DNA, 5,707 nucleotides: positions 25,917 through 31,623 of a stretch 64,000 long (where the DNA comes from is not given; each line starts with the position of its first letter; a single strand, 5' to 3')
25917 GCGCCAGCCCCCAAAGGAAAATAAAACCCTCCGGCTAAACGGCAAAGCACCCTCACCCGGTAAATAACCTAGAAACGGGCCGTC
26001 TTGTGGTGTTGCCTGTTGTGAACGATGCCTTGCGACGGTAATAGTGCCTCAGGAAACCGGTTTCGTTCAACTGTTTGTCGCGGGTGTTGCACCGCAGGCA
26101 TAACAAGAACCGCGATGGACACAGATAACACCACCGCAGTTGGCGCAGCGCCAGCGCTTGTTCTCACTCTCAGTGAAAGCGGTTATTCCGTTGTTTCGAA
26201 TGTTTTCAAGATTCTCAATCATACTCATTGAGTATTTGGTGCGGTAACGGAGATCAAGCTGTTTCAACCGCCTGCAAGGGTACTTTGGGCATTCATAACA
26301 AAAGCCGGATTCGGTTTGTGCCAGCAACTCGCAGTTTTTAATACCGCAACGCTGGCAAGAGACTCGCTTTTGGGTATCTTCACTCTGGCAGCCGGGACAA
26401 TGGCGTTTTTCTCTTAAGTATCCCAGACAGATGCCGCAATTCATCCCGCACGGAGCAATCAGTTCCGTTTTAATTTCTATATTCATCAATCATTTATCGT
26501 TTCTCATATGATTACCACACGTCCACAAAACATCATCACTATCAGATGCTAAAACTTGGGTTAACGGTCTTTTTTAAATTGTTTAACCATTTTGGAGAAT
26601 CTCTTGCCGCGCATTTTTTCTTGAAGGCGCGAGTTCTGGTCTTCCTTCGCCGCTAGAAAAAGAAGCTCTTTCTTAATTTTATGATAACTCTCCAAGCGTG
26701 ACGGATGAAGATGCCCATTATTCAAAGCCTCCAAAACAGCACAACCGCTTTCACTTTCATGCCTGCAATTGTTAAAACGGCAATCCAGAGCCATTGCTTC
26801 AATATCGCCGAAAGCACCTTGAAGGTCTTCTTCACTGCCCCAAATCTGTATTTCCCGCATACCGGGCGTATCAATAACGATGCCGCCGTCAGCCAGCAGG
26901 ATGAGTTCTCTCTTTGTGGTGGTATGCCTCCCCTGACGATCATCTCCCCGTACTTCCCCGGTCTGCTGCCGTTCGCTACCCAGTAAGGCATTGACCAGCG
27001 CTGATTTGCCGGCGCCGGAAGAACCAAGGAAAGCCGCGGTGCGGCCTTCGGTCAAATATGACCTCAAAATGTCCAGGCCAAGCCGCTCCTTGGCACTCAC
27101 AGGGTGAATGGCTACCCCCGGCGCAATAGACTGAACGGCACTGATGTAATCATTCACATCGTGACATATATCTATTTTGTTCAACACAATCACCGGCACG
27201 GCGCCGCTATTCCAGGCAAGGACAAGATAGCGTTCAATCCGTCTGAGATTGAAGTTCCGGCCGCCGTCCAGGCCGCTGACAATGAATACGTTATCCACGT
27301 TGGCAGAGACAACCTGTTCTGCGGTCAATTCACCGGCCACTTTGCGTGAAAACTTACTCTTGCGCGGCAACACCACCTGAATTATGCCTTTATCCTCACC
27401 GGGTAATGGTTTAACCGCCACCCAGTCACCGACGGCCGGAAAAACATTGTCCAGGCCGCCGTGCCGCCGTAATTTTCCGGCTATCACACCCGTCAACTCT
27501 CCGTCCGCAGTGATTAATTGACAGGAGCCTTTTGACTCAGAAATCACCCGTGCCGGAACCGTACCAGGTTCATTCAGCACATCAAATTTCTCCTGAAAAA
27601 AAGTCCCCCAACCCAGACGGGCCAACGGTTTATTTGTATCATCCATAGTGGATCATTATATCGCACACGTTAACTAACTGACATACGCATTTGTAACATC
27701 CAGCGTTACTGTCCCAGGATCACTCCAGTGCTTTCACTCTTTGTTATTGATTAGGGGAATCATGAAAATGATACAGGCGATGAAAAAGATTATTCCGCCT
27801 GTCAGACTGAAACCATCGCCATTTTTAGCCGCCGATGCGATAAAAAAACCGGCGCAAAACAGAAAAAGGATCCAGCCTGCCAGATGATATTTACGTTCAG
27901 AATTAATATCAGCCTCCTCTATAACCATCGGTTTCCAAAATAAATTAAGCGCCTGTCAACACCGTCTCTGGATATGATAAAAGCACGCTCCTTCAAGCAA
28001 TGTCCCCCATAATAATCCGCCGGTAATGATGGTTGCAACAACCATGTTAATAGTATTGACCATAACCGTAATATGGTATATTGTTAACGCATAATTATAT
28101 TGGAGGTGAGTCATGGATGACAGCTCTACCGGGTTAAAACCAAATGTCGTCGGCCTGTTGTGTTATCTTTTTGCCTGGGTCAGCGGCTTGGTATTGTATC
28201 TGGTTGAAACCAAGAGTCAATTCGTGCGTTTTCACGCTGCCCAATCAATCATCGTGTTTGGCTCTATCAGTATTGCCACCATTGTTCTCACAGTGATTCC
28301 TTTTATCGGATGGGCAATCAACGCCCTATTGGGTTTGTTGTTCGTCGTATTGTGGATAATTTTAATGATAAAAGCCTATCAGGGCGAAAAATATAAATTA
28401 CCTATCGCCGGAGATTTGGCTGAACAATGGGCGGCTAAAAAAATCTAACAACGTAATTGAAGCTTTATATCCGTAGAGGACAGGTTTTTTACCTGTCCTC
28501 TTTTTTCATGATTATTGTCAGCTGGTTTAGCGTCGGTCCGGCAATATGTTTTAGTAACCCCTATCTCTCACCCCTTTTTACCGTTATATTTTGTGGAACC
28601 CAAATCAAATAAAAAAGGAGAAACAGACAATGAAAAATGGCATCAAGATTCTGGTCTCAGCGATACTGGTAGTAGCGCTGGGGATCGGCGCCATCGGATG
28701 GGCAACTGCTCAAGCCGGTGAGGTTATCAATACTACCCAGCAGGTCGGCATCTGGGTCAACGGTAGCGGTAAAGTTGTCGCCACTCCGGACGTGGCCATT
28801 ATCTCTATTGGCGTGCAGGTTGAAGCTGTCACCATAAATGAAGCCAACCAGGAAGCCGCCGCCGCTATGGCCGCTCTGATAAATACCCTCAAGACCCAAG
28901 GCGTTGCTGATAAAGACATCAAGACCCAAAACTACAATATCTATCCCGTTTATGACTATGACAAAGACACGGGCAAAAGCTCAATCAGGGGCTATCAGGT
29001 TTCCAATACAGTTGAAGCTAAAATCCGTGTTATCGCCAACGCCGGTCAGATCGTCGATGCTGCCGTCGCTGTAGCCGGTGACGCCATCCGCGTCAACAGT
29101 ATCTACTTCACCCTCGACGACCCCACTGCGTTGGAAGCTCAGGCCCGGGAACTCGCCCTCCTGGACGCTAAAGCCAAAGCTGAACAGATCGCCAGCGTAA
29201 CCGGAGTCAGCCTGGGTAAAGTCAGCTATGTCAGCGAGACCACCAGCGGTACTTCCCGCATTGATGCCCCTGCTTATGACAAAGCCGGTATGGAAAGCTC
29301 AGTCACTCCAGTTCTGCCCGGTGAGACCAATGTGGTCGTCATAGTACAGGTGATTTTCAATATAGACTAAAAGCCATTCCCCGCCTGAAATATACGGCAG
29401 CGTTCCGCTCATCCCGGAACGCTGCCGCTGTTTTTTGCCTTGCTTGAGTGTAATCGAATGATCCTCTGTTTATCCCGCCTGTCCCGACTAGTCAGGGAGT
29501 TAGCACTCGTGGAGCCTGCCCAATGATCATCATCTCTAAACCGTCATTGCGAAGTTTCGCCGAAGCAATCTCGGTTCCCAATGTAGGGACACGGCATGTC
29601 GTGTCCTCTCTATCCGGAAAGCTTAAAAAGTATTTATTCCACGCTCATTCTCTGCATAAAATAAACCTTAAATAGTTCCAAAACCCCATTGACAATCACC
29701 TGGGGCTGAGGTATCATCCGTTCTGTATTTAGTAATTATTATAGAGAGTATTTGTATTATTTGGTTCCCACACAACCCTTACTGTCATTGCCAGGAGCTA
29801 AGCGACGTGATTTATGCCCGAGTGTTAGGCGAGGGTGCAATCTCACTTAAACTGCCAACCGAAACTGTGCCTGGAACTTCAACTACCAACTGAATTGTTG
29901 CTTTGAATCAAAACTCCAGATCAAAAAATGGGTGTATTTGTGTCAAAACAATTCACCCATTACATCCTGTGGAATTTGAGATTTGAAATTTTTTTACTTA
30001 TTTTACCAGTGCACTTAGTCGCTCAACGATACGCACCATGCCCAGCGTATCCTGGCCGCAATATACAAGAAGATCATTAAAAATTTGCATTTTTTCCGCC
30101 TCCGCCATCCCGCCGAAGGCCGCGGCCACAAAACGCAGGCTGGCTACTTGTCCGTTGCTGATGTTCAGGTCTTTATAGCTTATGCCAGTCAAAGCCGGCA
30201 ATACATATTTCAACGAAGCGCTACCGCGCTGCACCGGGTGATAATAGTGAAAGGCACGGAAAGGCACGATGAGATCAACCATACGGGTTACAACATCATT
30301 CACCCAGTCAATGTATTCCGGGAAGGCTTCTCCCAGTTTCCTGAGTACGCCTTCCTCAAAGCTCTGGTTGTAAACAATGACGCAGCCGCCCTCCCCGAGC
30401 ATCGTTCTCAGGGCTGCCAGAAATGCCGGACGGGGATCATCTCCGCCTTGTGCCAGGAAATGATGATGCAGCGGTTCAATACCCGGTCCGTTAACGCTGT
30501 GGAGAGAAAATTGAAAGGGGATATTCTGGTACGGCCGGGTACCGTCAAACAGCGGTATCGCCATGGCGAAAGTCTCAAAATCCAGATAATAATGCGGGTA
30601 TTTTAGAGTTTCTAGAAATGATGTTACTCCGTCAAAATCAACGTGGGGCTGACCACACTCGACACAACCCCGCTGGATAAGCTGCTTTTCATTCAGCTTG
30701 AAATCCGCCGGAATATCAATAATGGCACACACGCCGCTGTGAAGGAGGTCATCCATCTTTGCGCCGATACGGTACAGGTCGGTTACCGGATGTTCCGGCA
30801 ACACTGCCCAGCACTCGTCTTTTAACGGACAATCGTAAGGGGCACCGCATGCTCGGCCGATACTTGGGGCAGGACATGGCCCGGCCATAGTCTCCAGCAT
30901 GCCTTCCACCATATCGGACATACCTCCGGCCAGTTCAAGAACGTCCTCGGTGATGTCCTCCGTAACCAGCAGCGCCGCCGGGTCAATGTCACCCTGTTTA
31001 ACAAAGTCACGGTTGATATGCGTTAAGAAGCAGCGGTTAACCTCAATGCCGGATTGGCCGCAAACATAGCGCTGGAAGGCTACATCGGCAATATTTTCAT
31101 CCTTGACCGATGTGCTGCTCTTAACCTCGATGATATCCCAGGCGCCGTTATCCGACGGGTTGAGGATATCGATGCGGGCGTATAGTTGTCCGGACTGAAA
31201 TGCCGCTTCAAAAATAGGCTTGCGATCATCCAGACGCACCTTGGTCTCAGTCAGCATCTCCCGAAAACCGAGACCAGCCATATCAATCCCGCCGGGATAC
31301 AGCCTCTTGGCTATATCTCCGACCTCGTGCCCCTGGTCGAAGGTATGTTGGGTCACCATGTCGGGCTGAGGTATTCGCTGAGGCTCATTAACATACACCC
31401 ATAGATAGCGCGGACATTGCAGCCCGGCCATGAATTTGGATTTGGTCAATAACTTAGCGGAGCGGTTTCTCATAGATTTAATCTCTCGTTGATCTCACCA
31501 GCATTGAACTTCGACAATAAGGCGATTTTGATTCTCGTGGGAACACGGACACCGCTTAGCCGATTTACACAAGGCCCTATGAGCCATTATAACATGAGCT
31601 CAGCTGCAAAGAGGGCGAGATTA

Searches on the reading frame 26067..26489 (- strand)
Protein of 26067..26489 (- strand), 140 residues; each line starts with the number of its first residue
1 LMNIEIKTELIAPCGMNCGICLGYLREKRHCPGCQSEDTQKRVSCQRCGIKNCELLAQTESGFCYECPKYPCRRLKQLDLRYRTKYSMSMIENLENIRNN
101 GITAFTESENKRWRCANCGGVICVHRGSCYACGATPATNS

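Call 3: search_protein_families(library=pfam, proteins=[window:26067-26489:-], max_evalue=0.01)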
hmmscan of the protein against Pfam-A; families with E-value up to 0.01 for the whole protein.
window:26067-26489:- (140 aa): 1 family
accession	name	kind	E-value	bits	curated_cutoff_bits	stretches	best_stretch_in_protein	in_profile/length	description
PF12675.12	DUF3795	-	2e-06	28.6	22.6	1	11-76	2-82/83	Protein of unknown function (DUF3795)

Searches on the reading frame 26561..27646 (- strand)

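Call 3: search_protein_families(library=pfam, proteins=[window:26561-27646:-], max_evalue=0.01)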
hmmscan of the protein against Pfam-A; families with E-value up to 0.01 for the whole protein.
window:26561-27646:- (361 aa): 5 families
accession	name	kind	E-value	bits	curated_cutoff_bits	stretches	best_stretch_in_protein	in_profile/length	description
PF03193.22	RsgA_GTPase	-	2.7e-50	171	30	1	92-269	1-174/174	RsgA GTPase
PF00005.33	ABC_tran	-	8.8e-08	33.3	25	1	195-241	5-51/137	ABC transporter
PF01926.29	MMR_HSR1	-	2.8e-06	27.9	21.9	1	204-278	2-69/113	50S ribosome-binding GTPase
PF04548.22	AIG1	-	0.0014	18.4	27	1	206-268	5-64/212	AIG1 family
PF02421.24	FeoB_N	-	0.0049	16.8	27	0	203-274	2-68/156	Ferrous iron transport protein B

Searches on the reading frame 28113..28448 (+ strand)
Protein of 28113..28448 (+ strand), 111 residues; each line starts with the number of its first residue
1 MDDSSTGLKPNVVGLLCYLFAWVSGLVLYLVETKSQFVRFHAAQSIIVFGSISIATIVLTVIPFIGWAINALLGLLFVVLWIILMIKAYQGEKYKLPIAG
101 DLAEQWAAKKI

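Call 3: search_protein_families(library=pfam, proteins=[window:28113-28448:+], max_evalue=0.01)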
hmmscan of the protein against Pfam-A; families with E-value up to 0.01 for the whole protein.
window:28113-28448:+ (111 aa): 1 family
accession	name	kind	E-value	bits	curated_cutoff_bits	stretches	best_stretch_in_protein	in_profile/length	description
PF09685.15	DUF4870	-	2.5e-10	40.7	25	1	14-99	15-103/107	Domain of unknown function (DUF4870)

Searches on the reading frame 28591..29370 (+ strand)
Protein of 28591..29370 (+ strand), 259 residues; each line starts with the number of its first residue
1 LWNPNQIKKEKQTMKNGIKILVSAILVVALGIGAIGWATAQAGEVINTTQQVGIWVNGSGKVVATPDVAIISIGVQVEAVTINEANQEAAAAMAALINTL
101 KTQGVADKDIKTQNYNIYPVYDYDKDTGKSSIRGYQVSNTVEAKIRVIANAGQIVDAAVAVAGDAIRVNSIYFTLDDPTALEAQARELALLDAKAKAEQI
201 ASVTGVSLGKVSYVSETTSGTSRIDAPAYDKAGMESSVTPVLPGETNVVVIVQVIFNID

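Call 3: search_protein_families(library=pfam, proteins=[window:28591-29370:+], max_evalue=0.01)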
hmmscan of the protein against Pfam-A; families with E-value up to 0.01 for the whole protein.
window:28591-29370:+ (259 aa): 1 family
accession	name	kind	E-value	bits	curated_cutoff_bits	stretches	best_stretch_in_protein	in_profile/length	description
PF04402.19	SIMPL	-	2.1e-48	165.7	25.2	1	56-256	3-205/205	Protein of unknown function (DUF541)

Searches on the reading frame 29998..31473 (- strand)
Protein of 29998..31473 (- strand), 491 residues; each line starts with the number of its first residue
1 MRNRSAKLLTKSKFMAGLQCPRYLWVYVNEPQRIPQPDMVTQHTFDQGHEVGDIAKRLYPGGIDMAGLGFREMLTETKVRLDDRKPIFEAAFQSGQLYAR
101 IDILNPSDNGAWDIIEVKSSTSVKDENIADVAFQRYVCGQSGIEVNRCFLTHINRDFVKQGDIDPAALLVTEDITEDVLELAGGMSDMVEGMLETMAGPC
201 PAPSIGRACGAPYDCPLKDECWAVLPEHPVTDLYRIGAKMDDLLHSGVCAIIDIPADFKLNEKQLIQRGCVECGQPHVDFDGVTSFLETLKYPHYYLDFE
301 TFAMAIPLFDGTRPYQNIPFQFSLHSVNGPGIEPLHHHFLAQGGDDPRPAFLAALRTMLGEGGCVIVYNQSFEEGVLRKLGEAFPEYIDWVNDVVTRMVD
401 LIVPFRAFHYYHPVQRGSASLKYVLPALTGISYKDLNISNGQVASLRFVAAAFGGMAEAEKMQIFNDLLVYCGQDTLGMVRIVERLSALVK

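Call 3: search_protein_families(library=pfam, proteins=[window:29998-31473:-], max_evalue=0.01)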
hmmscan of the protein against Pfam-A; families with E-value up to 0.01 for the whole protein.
window:29998-31473:- (491 aa): 1 family
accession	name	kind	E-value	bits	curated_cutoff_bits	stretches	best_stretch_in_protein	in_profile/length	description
PF11074.14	DUF2779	-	5.2e-41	140.3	23.3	1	295-420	1-126/126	Domain of unknown function(DUF2779)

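Call 4: search_protein_families(library=ncbifam, proteins=[window:29998-31473:-], max_evalue=0.01)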
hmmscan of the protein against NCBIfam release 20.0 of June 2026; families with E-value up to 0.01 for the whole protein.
window:29998-31473:- (491 aa): 1 family
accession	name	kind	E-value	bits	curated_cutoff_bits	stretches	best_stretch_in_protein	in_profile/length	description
NF045869.1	UU173_fam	subfamily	1.1e-09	37.8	225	1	296-324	415-443/650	UU173 family protein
